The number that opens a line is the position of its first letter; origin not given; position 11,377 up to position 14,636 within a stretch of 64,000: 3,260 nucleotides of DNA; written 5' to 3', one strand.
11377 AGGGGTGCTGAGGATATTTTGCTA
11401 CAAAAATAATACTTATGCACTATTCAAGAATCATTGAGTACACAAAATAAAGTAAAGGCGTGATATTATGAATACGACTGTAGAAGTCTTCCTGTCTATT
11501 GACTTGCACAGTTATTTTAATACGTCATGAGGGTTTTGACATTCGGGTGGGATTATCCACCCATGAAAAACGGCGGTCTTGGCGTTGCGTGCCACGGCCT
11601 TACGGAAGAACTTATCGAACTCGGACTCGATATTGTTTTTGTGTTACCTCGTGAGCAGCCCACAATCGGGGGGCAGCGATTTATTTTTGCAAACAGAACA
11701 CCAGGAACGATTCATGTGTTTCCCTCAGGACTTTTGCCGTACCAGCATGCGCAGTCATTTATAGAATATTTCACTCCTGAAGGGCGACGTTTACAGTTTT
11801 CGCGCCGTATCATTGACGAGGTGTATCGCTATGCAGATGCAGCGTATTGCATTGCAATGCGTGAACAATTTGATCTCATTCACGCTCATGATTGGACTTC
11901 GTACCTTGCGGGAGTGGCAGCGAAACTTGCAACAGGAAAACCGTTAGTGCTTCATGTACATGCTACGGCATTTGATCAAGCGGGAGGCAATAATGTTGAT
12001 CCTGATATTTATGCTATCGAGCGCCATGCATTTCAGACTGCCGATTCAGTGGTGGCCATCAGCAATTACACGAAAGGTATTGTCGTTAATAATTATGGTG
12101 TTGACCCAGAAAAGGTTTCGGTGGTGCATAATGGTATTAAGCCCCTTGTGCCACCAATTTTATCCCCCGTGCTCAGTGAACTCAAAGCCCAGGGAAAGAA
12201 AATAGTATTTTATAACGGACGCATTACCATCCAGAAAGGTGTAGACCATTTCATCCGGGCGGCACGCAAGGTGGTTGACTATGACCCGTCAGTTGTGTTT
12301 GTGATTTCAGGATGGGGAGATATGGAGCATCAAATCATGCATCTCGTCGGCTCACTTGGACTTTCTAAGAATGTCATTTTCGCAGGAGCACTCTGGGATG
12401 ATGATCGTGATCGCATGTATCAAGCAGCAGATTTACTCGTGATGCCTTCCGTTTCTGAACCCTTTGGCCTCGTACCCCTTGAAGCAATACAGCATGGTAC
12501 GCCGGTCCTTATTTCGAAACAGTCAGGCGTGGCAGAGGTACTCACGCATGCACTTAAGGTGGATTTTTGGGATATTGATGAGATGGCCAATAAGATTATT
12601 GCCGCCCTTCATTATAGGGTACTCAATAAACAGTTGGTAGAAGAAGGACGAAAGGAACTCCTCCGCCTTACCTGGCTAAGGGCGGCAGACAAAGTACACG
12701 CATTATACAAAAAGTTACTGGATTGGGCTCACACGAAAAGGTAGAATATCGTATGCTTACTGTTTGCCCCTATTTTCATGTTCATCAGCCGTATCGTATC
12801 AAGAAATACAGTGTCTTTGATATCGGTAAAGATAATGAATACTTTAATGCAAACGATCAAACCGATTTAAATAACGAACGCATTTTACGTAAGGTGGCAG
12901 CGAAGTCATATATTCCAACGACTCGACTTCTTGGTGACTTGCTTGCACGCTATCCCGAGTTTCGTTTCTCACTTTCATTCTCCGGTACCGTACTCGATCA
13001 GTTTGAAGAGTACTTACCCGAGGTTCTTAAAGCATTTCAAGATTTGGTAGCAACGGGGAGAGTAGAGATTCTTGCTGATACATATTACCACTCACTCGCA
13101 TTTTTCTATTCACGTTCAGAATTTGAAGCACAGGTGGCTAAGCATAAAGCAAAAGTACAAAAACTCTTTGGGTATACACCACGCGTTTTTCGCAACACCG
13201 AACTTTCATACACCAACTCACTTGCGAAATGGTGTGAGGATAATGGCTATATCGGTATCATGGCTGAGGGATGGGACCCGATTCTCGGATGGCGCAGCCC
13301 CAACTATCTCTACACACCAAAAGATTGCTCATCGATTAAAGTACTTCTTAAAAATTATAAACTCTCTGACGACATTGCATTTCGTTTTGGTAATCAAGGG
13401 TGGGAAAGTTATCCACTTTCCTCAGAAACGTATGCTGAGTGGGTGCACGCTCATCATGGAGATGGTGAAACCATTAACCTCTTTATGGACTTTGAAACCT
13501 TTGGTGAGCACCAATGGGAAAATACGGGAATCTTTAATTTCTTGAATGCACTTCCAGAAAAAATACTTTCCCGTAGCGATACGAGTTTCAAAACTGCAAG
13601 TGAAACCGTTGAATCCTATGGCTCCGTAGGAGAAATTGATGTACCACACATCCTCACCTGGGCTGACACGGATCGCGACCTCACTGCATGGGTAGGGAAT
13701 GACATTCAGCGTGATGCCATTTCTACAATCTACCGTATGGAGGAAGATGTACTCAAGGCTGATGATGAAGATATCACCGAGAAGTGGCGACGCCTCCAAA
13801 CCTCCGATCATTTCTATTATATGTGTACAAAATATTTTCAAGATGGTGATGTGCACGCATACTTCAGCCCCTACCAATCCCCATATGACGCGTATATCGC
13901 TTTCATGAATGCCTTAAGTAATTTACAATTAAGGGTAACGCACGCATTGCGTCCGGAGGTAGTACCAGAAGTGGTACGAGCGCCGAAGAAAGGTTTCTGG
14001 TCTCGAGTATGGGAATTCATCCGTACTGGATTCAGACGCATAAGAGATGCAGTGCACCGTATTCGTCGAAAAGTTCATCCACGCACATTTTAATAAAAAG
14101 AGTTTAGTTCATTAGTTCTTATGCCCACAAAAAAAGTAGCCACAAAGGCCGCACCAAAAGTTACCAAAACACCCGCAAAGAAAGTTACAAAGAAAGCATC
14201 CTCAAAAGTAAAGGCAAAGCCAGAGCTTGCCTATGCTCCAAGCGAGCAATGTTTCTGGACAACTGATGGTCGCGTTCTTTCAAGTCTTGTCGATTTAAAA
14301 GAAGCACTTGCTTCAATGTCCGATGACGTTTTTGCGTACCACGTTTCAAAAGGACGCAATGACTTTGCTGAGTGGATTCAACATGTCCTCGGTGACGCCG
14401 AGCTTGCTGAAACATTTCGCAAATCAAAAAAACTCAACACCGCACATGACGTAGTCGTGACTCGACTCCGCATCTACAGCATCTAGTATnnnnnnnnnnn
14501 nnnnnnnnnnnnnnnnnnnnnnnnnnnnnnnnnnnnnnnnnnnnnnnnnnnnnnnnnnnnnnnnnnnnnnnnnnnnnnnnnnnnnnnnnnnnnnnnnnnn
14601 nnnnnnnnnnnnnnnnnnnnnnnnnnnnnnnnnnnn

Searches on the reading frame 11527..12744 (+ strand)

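Call 39: search_protein_families(library=pfam, proteins=[window:11527-12744:+], max_evalue=0.001)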
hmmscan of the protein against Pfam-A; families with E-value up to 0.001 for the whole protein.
window:11527-12744:+ (405 aa): 8 families
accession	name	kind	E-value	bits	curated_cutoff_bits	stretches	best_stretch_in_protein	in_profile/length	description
PF00534.26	Glycos_transf_1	-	5.7e-35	120.8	26.4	1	219-376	10-171/172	Glycosyl transferases group 1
PF13692.12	Glyco_trans_1_4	-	8.1e-26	91.4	27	1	225-361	2-140/142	Glycosyl transferases group 1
PF13439.12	Glyco_transf_4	-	8.8e-24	84.9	28.5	1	16-204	2-166/170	Glycosyltransferase Family 4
PF20706.3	GT4-conflict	-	1.5e-21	77.3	26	1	161-360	136-335/385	Family 4 Glycosyltransferase in conflict systems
PF13579.12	Glyco_trans_4_4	-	9.2e-21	75.3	29.7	1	16-203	1-158/158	Glycosyl transferase 4-like domain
PF08323.17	Glyco_transf_5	-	1.9e-14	54.4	22.7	1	2-169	1-189/239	Starch synthase catalytic domain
PF00982.27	Glyco_transf_20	-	4.5e-06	26.1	32.5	1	296-368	367-444/473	Glycosyltransferase family 20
PF13477.12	Glyco_trans_4_2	-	7.5e-05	23.4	23.4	1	109-178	69-138/139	Glycosyl transferase 4-like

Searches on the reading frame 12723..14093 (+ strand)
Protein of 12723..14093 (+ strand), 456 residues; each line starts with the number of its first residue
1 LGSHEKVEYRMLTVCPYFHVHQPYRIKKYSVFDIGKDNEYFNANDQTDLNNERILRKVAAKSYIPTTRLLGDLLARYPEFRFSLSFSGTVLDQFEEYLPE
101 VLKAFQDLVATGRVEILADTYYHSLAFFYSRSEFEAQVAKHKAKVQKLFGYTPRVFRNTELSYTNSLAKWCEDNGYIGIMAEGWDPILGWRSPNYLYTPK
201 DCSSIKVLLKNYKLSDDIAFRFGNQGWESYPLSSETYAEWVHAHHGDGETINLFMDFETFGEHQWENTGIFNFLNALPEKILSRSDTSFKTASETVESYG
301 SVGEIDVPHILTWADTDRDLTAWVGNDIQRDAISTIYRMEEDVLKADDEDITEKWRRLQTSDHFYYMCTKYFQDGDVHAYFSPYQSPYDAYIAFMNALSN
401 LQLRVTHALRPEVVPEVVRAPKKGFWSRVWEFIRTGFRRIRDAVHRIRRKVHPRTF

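Call 39: search_protein_families(library=pfam, proteins=[window:12723-14093:+], max_evalue=0.001)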
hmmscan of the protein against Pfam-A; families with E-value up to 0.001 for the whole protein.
window:12723-14093:+ (456 aa): 2 families
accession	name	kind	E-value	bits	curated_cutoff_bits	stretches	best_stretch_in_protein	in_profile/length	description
PF03065.20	Glyco_hydro_57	-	4e-70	236.8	21.2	1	17-308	3-291/291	Glycosyl hydrolase family 57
PF01522.26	Polysacc_deac_1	-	2.3e-05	24.8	23.1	1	104-176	50-121/124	Polysaccharide deacetylase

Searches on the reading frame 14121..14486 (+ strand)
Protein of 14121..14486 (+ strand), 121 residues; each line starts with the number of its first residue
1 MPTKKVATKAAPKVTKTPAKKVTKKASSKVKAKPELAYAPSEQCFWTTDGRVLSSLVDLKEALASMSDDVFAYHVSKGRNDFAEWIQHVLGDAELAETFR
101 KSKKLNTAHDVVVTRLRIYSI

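Call 39: search_protein_families(library=pfam, proteins=[window:14121-14486:+], max_evalue=0.001)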
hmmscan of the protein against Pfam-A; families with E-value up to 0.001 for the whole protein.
window:14121-14486:+ (121 aa): 1 family
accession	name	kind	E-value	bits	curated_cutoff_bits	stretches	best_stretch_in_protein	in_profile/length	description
PF19027.5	DUF5752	-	1.1e-06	28.6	23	1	79-100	57-78/208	Family of unknown function (DUF5752)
